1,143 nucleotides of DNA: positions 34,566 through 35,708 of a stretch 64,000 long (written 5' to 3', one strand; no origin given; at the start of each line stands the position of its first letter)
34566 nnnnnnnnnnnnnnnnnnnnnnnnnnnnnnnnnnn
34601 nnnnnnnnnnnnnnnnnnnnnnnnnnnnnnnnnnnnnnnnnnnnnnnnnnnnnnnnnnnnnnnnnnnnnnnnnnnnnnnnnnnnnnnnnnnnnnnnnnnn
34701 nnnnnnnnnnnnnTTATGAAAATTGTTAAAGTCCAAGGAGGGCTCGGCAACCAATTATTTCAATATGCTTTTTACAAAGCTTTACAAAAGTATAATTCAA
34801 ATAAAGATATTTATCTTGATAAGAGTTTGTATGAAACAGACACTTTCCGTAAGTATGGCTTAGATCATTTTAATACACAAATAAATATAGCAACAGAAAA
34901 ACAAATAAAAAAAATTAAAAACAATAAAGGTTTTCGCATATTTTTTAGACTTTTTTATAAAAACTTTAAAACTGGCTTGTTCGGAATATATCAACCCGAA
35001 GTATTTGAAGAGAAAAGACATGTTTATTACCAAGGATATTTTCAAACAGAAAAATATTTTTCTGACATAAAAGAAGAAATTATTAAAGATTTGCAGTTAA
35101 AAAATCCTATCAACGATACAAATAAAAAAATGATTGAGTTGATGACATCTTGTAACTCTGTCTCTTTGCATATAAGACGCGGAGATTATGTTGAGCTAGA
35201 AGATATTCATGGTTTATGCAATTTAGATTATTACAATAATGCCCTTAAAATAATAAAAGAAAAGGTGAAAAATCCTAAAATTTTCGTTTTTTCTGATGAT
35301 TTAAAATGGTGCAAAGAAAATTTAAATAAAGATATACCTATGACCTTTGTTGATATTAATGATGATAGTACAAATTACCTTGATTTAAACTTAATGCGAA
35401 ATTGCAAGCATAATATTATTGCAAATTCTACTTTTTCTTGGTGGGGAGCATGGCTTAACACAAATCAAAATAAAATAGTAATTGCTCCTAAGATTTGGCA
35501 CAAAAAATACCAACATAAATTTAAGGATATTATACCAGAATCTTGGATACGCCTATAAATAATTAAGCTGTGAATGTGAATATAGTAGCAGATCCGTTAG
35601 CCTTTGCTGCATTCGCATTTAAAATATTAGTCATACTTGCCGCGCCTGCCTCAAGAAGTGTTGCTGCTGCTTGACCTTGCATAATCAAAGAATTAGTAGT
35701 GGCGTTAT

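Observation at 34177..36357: GT11 alpha-1,2-fucosyltransferase sits where hslU is expected after hslV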

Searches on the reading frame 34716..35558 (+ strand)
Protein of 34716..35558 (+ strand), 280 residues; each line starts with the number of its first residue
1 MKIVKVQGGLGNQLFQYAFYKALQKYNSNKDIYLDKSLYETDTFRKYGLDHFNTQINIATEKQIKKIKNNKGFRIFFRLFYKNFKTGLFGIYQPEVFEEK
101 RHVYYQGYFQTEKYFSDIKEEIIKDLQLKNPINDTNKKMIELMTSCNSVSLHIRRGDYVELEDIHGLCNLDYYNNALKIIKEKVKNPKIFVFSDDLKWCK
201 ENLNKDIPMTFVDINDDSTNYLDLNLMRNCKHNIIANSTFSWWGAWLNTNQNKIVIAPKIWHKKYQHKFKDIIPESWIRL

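Call 3: search_protein_families(library=pfam, proteins=[window:34716-35558:+], max_evalue=0.01)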
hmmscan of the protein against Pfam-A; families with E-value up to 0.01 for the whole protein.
window:34716-35558:+ (280 aa): 1 family
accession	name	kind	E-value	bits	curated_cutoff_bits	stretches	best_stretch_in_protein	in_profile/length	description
PF01531.22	Glyco_transf_11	-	2.2e-35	122.8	23.9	1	4-278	35-295/298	Glycosyl transferase family 11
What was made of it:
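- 34716..35558 (+): GT11 fucosyltransferase homolog (280 aa, pI 9.3). It is a lineage-specific insertion filling the hslV/convergent-gene spacer. Motifs lie at 34737-34769, 35169-35189 and 35427-35456. PF01531, E 2e-35 (call 3).
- Checked: ORF 34716-35558(+) is a GT11 protein (Pfam PF01531, E 2e-35, 122.8 bits against a cut-off of 23.9; call 3).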

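Call 4: search_protein_families(library=ncbifam, proteins=[window:34716-35558:+], max_evalue=0.01)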
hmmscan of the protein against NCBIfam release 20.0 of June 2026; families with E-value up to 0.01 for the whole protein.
window:34716-35558:+ (280 aa): 0 families

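Call 7: find_encoding_contigs(protein=window:34716-35558:+, flank=10000, max_places=10)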
Protein window:34716-35558:+ (280 aa): no gene with exactly this product is on record in the collection.

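Call 10: find_homologous_proteins(query=window:34716-35558:+, max_evalue=0.001)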
Query window:34716-35558:+ (280 aa): 7998 proteins with E <= 0.001 among 8000 candidates; the best 120 are listed.
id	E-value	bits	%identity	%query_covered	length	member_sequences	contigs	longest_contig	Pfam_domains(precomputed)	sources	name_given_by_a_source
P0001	6.3e-188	641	100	100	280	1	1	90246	PF01531.23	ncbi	-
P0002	5.9e-81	290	45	100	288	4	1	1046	PF01531.23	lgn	-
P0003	4.0e-77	277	47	100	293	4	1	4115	PF01531.23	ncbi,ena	-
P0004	1.1e-76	276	47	100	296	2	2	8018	PF01531.23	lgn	-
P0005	8.2e-75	270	45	100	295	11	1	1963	PF01531.23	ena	-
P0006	3.1e-74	268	46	100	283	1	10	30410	PF01531.23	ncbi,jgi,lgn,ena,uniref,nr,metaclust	ncbi:MAG: alpha-1,2-fucosyltransferase [Candidatus Magasanikbacteria bacterium CG_4_9_14_3_um_filter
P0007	4.4e-74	267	47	100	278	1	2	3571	PF01531.23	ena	-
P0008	6.1e-74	267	45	100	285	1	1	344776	PF01531.23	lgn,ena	-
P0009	7.5e-74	267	45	100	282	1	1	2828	PF01531.23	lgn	-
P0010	1.2e-73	266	48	100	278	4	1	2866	PF01531.23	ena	-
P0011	2.5e-73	265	49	100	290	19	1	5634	PF01531.23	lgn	-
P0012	6.0e-73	264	47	100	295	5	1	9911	PF01531.23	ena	-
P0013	1.8e-72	262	45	100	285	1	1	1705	PF01531.23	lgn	-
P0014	2.5e-72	262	46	100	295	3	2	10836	PF01531.23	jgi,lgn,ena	-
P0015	3.1e-72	261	46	100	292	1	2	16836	PF01531.23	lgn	-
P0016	7.6e-72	260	45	100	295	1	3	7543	PF01531.23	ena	-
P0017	1.0e-71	260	46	100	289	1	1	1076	PF01531.23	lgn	-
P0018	1.3e-71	259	45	100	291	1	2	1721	PF01531.23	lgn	-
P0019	1.6e-71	259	47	100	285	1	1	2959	PF01531.23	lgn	-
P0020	2.0e-71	259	47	100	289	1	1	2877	PF01531.23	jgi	jgi:glycosyl transferase family 11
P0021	2.5e-71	258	45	100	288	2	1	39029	PF01531.23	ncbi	ncbi:MAG: alpha-1,2-fucosyltransferase [Ginsengibacter sp.]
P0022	2.8e-71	258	49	96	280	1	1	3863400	PF01531.23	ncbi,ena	-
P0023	3.0e-71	258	46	100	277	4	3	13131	PF01531.23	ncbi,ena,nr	ncbi:MAG: alpha-1,2-fucosyltransferase [Alphaproteobacteria bacterium]|nr:alpha-1,2-fucosyltransfera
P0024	3.8e-71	258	48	99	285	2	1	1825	PF01531.23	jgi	-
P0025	4.5e-71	257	45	99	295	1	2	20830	PF01531.23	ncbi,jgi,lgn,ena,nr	ncbi:MAG: alpha-1,2-fucosyltransferase [Candidatus Levybacteria bacterium CG10_big_fil_rev_8_21_14_0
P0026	6.2e-71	257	44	100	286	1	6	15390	PF01531.23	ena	-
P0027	7.3e-71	257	45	100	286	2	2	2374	PF01531.23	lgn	-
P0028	8.0e-71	257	45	100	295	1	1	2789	PF01531.23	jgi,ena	-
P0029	8.8e-71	256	45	100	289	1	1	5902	PF01531.23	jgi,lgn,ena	-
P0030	9.4e-71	256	46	100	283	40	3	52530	PF01531.23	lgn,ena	-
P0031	9.8e-71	256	46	100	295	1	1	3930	PF01531.23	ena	-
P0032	1.0e-70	256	46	100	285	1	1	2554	PF01531.23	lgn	-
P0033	1.4e-70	256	44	100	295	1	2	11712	PF01531.23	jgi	-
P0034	1.6e-70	256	46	100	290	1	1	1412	PF01531.23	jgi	-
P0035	1.7e-70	256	45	100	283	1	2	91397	PF01531.23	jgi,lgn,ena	-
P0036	2.6e-70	255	46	100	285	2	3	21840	PF01531.23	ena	-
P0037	2.8e-70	255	45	100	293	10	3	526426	PF01531.23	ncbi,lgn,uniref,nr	ncbi:alpha-1,2-fucosyltransferase [Chryseobacterium aquaticum]|uniref:Alpha-1,2-fucosyltransferase n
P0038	3.7e-70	254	48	100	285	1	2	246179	PF01531.23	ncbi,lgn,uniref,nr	ncbi:hypothetical protein DMB95_01920 [Campylobacter sp. MIT 12-8780]|uniref:alpha-1,2-fucosyltransf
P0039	4.6e-70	254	44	100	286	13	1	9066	PF01531.23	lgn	-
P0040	4.8e-70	254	47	98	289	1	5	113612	PF01531.23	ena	-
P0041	5.0e-70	254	44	100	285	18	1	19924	PF01531.23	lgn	-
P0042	5.0e-70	254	47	100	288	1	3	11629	PF01531.23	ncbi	-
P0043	5.2e-70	254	45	100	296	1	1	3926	PF01531.23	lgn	-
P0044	8.8e-70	253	45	100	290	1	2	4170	PF01531.23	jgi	jgi:hypothetical protein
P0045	1.1e-69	253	46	100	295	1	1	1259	PF01531.23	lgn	-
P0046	1.3e-69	253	47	100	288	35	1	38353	PF01531.23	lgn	-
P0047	1.6e-69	252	45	100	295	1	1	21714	PF01531.23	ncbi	-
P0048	1.6e-69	252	45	100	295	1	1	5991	PF01531.23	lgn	-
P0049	1.6e-69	252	46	100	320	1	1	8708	PF01531.23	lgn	-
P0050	1.7e-69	252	43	100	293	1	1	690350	PF01531.23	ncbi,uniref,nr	ncbi:alpha-1,2-fucosyltransferase [Chryseobacterium chendengshani]|uniref:alpha-1,2-fucosyltransfera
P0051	1.9e-69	252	44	100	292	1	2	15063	PF01531.23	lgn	-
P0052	2.6e-69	252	46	99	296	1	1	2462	PF01531.23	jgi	-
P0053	3.3e-69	251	44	100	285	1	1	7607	PF01531.23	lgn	-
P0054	3.6e-69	251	44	100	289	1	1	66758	PF01531.23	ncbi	ncbi:alpha-1,2-fucosyltransferase [Mucilaginibacter sp.]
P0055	3.6e-69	251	44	99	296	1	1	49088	PF01531.23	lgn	-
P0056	3.8e-69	251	44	100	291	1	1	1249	PF01531.23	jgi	jgi:hypothetical protein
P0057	5.1e-69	251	45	100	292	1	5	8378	PF01531.23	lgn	-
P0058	7.3e-69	250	47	100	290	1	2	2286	PF01531.23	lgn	-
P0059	8.8e-69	250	45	100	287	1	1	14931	PF01531.23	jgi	jgi:hypothetical protein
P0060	9.5e-69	250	46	100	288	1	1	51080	PF01531.23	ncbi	-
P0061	9.8e-69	250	41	100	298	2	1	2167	PF01531.23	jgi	-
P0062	1.0e-68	250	44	100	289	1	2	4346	PF01531.23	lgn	-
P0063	1.2e-68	249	46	100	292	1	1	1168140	PF01531.23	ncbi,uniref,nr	ncbi:alpha-1,2-fucosyltransferase [Mucilaginibacter sp. UR6-11]|uniref:alpha-1,2-fucosyltransferase 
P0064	1.3e-68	249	45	99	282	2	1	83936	PF01531.23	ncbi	-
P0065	1.3e-68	249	45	100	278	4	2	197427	PF01531.23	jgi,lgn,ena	-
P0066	1.6e-68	249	46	100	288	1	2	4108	PF01531.23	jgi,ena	jgi:hypothetical protein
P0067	1.7e-68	249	45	99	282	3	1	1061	PF01531.23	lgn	-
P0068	1.9e-68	249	43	99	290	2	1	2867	PF01531.23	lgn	-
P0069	1.9e-68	249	43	100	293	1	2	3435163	PF01531.23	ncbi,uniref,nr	ncbi:alpha-1,2-fucosyltransferase [Chryseobacterium chendengshani]|uniref:alpha-1,2-fucosyltransfera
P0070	2.0e-68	249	43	100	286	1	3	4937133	PF01531.23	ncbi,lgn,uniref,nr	ncbi:alpha-1,2-fucosyltransferase [Chryseobacterium sp. Ch-15]|uniref:Alpha-1,2-fucosyltransferase n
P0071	2.0e-68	249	43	100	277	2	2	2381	PF01531.23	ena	-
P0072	2.5e-68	248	46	100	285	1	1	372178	PF01531.23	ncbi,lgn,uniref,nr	ncbi:hypothetical protein CQA38_00460 [Campylobacter sp. MIT 12-5580]|uniref:alpha-1,2-fucosyltransf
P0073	2.7e-68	248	45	100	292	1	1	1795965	PF01531.23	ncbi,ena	-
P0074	2.9e-68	248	45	100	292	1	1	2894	PF01531.23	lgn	-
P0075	3.0e-68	248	44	100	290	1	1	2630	PF01531.23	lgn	-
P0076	3.1e-68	248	49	100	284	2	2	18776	PF01531.23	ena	-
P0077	3.5e-68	248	46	99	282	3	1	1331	PF01531.23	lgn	-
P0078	4.5e-68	248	45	100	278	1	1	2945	PF01531.23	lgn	-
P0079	6.0e-68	247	46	100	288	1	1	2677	PF01531.23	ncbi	-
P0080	6.1e-68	247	45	100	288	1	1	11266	PF01531.23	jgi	-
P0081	6.5e-68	247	44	100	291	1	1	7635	PF01531.23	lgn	-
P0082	7.4e-68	247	45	100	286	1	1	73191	PF01531.23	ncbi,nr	ncbi:MAG: alpha-1,2-fucosyltransferase [Sulfurovum sp.]|nr:alpha-1,2-fucosyltransferase [Sulfurovum 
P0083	7.8e-68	247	44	99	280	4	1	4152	PF01531.23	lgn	-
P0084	8.7e-68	247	43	100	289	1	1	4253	PF01531.23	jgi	jgi:hypothetical protein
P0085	9.2e-68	247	45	100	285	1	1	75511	PF01531.23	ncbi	ncbi:MAG: alpha-1,2-fucosyltransferase [Candidatus Gastranaerophilaceae bacterium]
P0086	9.5e-68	247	43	100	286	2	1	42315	PF01531.23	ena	-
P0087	1.1e-67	246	44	100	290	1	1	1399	PF01531.23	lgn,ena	-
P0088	1.5e-67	246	42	100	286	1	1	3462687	PF01531.23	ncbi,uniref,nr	ncbi:O-antigen biosynthesis glycosyltransferase WbnK [Chryseobacterium aquaeductus]|uniref:O-antigen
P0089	1.6e-67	246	44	100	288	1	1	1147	PF01531.23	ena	-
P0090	1.7e-67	246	43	100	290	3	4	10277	PF01531.23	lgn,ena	-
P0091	1.9e-67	246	45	100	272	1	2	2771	PF01531.23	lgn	-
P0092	1.9e-67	246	43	100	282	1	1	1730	PF01531.23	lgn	-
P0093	1.9e-67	246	45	99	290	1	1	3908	PF01531.23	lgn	-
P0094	2.0e-67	245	45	100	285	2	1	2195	PF01531.23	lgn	-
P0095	2.0e-67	245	46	100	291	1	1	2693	PF01531.23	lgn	-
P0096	2.1e-67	245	45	100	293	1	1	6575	PF01531.23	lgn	-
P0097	2.2e-67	245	45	100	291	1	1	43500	PF01531.23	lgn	-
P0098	2.3e-67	245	46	100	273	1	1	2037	PF01531.23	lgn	-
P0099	2.5e-67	245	46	99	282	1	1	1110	PF01531.23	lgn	-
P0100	2.8e-67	245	46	100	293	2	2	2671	PF01531.23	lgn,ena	-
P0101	2.9e-67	245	43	100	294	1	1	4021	PF01531.23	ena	-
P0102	2.9e-67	245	42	100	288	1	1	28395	PF01531.23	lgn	-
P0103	3.0e-67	245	43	100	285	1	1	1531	PF01531.23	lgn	-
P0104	3.5e-67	245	44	100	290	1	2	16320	PF01531.23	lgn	-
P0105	4.1e-67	244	46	100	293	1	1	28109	PF01531.23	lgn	-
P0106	4.2e-67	244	42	100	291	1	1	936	PF01531.23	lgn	-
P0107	4.9e-67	244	45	100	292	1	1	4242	PF01531.23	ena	-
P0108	5.4e-67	244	44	100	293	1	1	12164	PF01531.23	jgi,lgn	-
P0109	6.0e-67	244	45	100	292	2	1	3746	PF01531.23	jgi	jgi:hypothetical protein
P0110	6.0e-67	244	43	87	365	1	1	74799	PF01531.23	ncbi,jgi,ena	ncbi:MAG: alpha-1,2-fucosyltransferase [Candidatus Taylorbacteria bacterium]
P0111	6.4e-67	244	44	100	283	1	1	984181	PF01531.23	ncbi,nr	ncbi:MAG: alpha-1,2-fucosyltransferase [Candidatus Magasanikbacteria bacterium]|nr:alpha-1,2-fucosyl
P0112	6.5e-67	244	46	100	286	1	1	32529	PF01531.23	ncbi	-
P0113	6.6e-67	244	46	100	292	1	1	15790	PF01531.23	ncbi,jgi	jgi:hypothetical protein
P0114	6.7e-67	244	44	100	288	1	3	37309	PF01531.23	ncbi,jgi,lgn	jgi:hypothetical protein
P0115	7.5e-67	244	42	100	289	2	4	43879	PF01531.23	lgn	-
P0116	7.6e-67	244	46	98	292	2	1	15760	PF01531.23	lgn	-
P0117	7.8e-67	244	45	99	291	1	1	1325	PF01531.23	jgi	jgi:hypothetical protein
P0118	9.3e-67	243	43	100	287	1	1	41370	PF01531.23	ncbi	-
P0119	1.0e-66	243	43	100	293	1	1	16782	PF01531.23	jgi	jgi:hypothetical protein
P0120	1.0e-66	243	45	100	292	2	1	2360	PF01531.23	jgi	jgi:hypothetical protein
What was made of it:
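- Closest known: Bacterial GT11 alpha-1,2-fucosyltransferases. Different: It is at most about 50% identical to any sequence in 5.8 billion (call 10).
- No GT11 more than about 50% identical exists anywhere in the protein collection, which contains those assemblies (call 10). Sources annotate nearly all of the named top hits as alpha-1,2-fucosyltransferase (call 10), although these are automatic names.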

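Call 11: find_encoding_contigs(protein=P0001, flank=10000, max_places=5)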
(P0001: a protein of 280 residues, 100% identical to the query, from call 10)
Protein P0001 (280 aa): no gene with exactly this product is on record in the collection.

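Call 38: search_solved_structures(query=window:34716-35555:+, max_evalue=0.01, show_alignments=2)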
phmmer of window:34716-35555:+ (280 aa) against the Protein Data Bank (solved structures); distinct sequences matched with E-value up to 0.01: 1.
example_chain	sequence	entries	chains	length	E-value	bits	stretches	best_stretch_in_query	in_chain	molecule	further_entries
5iww_D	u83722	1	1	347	0.0037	19.7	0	164-200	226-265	PLS9-PPR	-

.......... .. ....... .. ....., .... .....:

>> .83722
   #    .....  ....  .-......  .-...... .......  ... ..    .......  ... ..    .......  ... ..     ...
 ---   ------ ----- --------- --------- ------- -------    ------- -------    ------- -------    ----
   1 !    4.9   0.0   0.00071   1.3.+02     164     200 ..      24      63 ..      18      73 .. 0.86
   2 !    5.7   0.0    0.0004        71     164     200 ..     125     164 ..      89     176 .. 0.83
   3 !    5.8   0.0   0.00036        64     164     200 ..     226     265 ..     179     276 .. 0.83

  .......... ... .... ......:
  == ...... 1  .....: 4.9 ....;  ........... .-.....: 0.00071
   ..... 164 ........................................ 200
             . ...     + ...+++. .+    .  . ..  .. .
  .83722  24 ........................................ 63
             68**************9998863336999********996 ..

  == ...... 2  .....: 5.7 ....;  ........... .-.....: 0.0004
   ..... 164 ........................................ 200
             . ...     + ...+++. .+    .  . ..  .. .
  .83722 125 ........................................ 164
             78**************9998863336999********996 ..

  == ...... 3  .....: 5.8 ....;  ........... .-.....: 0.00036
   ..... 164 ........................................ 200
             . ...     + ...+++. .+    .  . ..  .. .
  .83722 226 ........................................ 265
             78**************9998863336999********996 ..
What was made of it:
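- Tried and rejected: A PDB sequence search found no GT11 structure (call 38).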

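Call 45: find_encoding_contigs(protein=P0023, flank=8000, max_places=3)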
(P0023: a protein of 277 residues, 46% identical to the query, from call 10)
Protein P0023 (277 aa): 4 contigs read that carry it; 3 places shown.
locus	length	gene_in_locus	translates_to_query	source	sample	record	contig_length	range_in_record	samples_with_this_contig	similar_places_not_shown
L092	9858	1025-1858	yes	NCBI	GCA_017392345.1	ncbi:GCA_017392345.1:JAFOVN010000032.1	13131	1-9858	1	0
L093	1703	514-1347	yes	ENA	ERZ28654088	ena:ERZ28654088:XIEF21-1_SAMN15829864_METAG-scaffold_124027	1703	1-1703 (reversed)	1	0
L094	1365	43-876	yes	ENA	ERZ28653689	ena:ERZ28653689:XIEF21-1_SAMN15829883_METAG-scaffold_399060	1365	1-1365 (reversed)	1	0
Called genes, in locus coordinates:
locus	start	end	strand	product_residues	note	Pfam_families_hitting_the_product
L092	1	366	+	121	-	?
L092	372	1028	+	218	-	PF00132:Hexapep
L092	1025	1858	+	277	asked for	PF01531:Glyco_transf_11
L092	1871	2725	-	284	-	-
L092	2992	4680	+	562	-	PF00575:S1, PF00575:S1, PF23459:S1_RRP5, PF00575:S1, PF23459:S1_RRP5 (weak), PF00575:S1, PF21710:Spt6_S1 (weak), PF23459:S1_RRP5, +2 more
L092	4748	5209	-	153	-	-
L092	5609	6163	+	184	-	PF13238:AAA_18, PF13671:AAA_33, PF00406:ADK, PF13207:AAA_17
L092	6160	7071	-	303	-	PF01544:CorA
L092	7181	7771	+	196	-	-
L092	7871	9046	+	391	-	PF13354:Beta-lactamase2, PF00768:Peptidase_S11, PF07943:PBP5_C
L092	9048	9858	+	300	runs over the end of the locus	PF13177:DNA_pol3_delta2, PF00004:AAA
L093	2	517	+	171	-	?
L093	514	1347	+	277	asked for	PF01531:Glyco_transf_11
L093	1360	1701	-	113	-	?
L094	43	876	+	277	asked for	PF01531:Glyco_transf_11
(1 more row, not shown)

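Call 55: predict_structure(alignment_id=A3)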
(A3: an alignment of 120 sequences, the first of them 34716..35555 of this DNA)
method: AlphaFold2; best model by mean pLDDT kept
length: 280 residues; sequences in the alignment: 120
mean_pLDDT: 93.2   pTM: 0.91
mean pLDDT of the five models: 93.2, 92.9, 92.3, 92.2, 92.0
residues with pLDDT >= 90: 244; 70-90: 18; 50-70: 10; < 50: 8
segments of 3 or more residues with pLDDT < 50: 79-86
pLDDT, mean of each block of 10 residues (from residue 1): 96 98 92 97 95 98 93 57 49 92 93 98 98 98 98 95 94 98 98 98 96 97 99 98 98 98 91 97
secondary structure, 60 per line:
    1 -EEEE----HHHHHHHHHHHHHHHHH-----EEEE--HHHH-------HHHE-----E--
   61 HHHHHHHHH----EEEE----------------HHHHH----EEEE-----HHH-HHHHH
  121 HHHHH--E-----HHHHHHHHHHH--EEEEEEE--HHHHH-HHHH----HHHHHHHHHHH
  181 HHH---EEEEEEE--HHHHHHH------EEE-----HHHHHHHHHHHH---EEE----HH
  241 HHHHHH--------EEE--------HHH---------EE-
elements in order: E2-5 H10-26 E32-35 H38-41 H61-69 E74-77 H94-98 E103-106 H116-125 H134-144 E147-153 H156-160 H162-165 H170-183 E187-193 H196-202 E209-211 H217-228 E232-234 H239-246 E255-257
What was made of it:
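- On CAZy GT11 / Pfam PF01531 fucosyltransferase: AF2 pLDDT 93.2, pTM 0.91 (call 55).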

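Call 57: fold_search(model_id=the predicted structure, library=pdb)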
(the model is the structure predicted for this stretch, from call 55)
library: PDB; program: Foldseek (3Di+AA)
matches with E <= 10: 841; with E <= 0.001: 67
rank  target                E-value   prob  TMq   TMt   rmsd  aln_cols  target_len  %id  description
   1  6vld_A                4.7e-07  1.00  0.46  0.31   9.0       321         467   12  Crystal structure of human alpha 1,6-fucosyltransferase, FUT8 bound to GDP and A2SGP (released 2020-02-26)
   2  6x5s_A                5.6e-07  1.00  0.48  0.32   8.8       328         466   13  Human Alpha-1,6-fucosyltransferase (FUT8) bound to GDP and A3'-Asn (released 2020-10-07)
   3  6tkv_B                2.0e-06  1.00  0.46  0.31   8.1       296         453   13  Crystal structure of the human FUT8 in complex with GDP and a biantennary complex N-glycan (released 2020-01-29)
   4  3six                  2.9e-06  1.00  0.47  0.46   7.8       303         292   12  Crystal structure of NodZ alpha-1,6-fucosyltransferase soaked with GDP-fucose (released 2012-02-08)
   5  6vld_G                4.1e-06  1.00  0.46  0.31   8.3       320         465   11  Crystal structure of human alpha 1,6-fucosyltransferase, FUT8 bound to GDP and A2SGP (released 2020-02-26)
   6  5uxh_A                5.4e-06  1.00  0.52  0.43   9.0       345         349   12  Structure of Human POFUT1 in complex with GDP-fucose (released 2017-04-05)
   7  9l6e_B                5.8e-06  1.00  0.42  0.29   9.9       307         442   11  A novel allosteric covalent inhibitory site of fucosyltransferase 8 revealed by crystal structures (released 2026-01-07)
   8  5ky2_A                7.3e-06  1.00  0.51  0.42   8.4       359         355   11  mouse POFUT1 in complex with O-glucosylated mouse Factor VII EGF1 and GDP (released 2017-05-17)
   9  5uxh_B                7.7e-06  1.00  0.49  0.40   9.4       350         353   11  Structure of Human POFUT1 in complex with GDP-fucose (released 2017-04-05)
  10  5kxh_A                8.2e-06  1.00  0.49  0.41   9.3       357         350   10  mouse POFUT1 in complex with mouse Factor VII EGF1 and GDP (released 2017-05-17)
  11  2hhc                  8.6e-06  1.00  0.50  0.48   7.4       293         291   13  Crystal structure of fucosyltransferase NodZ from Bradyrhizobium (released 2007-07-17)
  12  5ux6_A                9.2e-06  1.00  0.51  0.42   7.8       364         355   11  Structure of Human POFUT1 in its apo form (released 2017-04-05)
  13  9l64_A                9.7e-06  1.00  0.46  0.32   7.0       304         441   12  A novel allosteric covalent inhibitory site of fucosyltransferase 8 revealed by crystal structures (released 2026-01-07)
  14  5kwk_A                1.2e-05  1.00  0.51  0.36   7.4       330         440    9  The structure of Arabidopsis thaliana FUT1 in complex with GDP (released 2016-09-28)
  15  8ay1_B                1.2e-05  1.00  0.48  0.36   9.9       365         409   11  Crystal structure of the C. elegans POFUT2 (CePoFUT2) triple mutant (R298K-R299K-A418C) in complex with the Rattus nor (released 2022-10-26)
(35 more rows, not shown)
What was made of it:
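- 34716..35558 (+): The AF2 model has pLDDT 93.2, and its top PDB fold matches are all GDP-fucose fucosyltransferases (calls 55, 57).
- On CAZy GT11 / Pfam PF01531 fucosyltransferase: The 37 best Foldseek PDB hits are FUT8, NodZ, POFUT1/2 and AtFUT1 (call 57).
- Closest known: GT23/GT65/GT68/GT37 fucosyltransferases. Same: They are the best structural matches to the AF2 model (Foldseek E 5e-7 to 1e-5, TM about 0.5; call 57).
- Its top Foldseek PDB hits are FUT8, NodZ, POFUT1/2 and AtFUT1, all GDP-Fuc fucosyltransferases (calls 55, 57).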

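Call 66: search_dna_similar(query=window:34716-35555:+, collection=plasmids, mode=protein, max_rows=12)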
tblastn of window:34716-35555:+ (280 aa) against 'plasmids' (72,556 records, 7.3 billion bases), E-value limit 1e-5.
Records with a match: 17; places in all: 17; records where one place covers at least 80% of the query: 9.
Best place of each record, by identity: <60% 17.
By first word of the organism name: Brachyspira 8; Lactococcus 3; Phocaeicola 1; Neorhizobium 1; Aestuarium 1; Prevotella 1; Chelatococcus 1; Tritonibacter 1.
By predicted mobility (MOB-suite, as given by PLSDB): non-mobilizable 14; mobilizable 3.
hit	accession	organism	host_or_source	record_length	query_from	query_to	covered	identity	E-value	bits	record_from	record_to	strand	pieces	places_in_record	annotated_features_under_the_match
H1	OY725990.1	Phocaeicola massiliensis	-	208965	1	280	100%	36.6%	2e-44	167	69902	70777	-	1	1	record has no annotation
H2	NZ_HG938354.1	Neorhizobium galegae bv. orientalis str. HAMBI 540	Galega orientalis root nodule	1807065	3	280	99%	34.8%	1e-54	197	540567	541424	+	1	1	record has no annotation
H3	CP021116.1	Aestuarium zhoushanense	pure culture,tidal flat sample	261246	3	280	99%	33.8%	3e-43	164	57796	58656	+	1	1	hypothetical protein (x2)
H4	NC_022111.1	Prevotella sp. oral taxon 299 str. F0039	Homo sapiens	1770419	1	280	100%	33.3%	2e-35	141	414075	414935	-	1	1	none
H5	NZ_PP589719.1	Lactococcus sp.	Bacterial culture,Dairy environment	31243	1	280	100%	30.6%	4e-32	132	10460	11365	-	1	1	alpha-1,2-fucosyltransferase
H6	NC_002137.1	Lactococcus cremoris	-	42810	1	280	100%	30.6%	4e-32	132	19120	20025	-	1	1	alpha-1,2-fucosyltransferase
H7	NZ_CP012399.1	Chelatococcus sp. CO-6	whole organism,Shengli Oilfield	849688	8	280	98%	31.4%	8e-38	148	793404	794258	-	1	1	alpha-1,2-fucosyltransferase | glycosyltransferase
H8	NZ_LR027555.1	Tritonibacter mobilis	sea water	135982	1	261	93%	31.7%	1e-29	124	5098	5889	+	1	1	alpha-1,2-fucosyltransferase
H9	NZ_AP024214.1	Lactococcus cremoris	-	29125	1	280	100%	29.4%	1e-26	116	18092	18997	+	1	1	alpha-1,2-fucosyltransferase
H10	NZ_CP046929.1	Brachyspira hyodysenteriae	Sus scrofa domesticus,Fecal swab,feces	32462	102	272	61%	32.4%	1e-9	66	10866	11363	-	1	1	alpha-1,2-fucosyltransferase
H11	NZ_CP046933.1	Brachyspira hyodysenteriae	Sus scrofa domesticus,Fecal swab,feces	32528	102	272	61%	32.4%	1e-9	66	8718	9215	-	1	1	alpha-1,2-fucosyltransferase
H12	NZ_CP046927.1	Brachyspira hyodysenteriae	Sus scrofa domesticus,Fecal swab,feces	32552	102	272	61%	32.4%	1e-9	66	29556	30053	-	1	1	alpha-1,2-fucosyltransferase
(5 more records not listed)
